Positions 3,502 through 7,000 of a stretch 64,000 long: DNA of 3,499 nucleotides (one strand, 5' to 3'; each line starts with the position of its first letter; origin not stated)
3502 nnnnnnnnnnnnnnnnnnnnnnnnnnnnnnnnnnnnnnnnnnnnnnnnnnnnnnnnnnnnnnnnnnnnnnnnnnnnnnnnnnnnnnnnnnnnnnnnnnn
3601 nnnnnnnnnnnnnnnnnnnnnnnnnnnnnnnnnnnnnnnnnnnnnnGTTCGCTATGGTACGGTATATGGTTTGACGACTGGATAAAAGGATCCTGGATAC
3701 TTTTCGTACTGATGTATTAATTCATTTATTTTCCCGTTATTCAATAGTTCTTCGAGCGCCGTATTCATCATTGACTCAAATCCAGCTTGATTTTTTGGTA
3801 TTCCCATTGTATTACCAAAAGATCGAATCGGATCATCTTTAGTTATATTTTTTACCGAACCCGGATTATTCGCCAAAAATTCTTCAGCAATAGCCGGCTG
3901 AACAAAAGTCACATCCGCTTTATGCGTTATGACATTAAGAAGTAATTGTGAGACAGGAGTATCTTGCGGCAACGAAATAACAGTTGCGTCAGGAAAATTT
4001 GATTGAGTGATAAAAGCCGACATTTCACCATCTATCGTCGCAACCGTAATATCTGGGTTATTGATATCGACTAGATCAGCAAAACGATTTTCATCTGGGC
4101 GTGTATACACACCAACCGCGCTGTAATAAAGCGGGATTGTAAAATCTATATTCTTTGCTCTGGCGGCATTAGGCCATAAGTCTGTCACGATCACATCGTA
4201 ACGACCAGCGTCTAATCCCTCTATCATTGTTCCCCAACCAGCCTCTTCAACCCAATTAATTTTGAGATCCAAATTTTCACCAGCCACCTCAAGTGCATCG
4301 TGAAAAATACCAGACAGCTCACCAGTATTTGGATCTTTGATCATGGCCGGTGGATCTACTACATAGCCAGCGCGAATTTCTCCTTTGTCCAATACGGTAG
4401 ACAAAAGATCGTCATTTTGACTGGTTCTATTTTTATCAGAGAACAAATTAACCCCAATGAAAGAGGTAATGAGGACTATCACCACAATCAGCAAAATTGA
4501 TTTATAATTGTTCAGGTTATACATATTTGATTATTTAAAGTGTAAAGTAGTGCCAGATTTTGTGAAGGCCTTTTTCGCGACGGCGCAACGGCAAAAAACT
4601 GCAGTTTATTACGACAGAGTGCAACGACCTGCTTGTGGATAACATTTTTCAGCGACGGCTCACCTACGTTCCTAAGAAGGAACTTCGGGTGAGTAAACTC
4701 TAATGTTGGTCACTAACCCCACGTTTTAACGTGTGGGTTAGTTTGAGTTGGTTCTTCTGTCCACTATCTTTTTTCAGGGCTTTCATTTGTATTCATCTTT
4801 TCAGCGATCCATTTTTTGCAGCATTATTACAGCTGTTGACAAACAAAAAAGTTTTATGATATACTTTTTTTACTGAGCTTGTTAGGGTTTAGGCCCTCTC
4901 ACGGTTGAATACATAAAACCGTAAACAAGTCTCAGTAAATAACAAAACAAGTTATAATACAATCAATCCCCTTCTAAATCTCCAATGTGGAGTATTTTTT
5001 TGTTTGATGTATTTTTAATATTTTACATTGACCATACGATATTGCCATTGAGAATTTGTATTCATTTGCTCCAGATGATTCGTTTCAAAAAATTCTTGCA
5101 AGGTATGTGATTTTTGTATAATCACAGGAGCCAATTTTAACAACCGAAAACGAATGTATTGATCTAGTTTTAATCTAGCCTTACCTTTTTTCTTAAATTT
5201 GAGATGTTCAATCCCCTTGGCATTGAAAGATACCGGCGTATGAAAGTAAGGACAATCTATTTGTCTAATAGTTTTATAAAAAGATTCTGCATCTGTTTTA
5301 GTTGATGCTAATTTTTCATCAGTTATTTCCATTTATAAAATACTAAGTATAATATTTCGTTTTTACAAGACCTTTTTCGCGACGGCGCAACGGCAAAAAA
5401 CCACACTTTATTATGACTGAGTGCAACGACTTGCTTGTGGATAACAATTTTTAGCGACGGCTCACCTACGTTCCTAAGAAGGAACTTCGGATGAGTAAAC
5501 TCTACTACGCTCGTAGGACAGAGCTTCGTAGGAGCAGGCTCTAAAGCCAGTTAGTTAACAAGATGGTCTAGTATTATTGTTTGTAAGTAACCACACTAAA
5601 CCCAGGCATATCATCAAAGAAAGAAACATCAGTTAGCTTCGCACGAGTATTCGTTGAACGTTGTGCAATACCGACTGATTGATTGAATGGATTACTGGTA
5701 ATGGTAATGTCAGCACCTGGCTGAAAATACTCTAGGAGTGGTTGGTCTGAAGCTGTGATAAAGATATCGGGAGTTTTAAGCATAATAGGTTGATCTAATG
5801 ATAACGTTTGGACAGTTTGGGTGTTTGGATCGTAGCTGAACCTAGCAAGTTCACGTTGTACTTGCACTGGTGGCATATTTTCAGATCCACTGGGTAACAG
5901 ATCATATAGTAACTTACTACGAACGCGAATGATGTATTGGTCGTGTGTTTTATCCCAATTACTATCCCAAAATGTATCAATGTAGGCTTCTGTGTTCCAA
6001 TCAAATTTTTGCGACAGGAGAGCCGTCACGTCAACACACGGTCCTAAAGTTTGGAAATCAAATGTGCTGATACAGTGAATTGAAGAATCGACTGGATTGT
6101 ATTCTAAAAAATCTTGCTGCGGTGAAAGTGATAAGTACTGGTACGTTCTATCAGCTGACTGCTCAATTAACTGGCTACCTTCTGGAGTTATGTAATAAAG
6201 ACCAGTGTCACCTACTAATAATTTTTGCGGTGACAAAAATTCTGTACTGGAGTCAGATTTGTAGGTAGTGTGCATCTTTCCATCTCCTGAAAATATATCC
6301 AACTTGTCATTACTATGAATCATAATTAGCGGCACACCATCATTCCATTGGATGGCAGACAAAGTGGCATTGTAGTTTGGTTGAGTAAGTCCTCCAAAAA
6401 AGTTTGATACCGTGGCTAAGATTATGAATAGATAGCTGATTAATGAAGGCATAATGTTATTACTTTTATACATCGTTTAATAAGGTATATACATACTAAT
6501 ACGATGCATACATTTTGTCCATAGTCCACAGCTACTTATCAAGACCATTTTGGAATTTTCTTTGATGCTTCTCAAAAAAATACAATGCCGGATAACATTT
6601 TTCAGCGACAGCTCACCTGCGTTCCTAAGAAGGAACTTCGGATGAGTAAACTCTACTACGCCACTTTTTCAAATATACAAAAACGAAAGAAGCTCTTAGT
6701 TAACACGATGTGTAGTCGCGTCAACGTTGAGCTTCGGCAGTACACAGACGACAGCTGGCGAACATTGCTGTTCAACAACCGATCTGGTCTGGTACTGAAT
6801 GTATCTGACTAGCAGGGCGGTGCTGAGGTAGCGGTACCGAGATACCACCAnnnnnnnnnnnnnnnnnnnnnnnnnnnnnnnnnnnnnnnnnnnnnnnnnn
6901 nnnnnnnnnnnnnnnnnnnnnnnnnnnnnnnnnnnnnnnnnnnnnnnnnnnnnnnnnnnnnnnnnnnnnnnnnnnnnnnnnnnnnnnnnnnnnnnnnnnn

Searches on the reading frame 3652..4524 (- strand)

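Call 73: search_protein_families(library=pfam, proteins=[window:3652-4524:-], max_evalue=0.001)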
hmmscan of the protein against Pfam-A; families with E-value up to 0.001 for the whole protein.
window:3652-4524:- (290 aa): 2 families
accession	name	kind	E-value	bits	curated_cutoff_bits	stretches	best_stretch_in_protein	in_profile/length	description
PF00497.25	SBP_bac_3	-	7.7e-20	71.4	26.4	1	53-273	4-129/132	Bacterial extracellular solute-binding proteins, family 3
PF10613.14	Lig_chan-Glu_bd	-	0.00011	22.7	30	1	95-140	65-110/115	Ligated ion channel L-glutamate- and glycine-binding site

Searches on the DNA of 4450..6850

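Call 94: search_rna_families(source=window, start=4450, end=6850, threshold=evalue, max_evalue=0.1)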
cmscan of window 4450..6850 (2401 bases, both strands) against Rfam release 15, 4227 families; matches with E-value up to 0.1: 0.
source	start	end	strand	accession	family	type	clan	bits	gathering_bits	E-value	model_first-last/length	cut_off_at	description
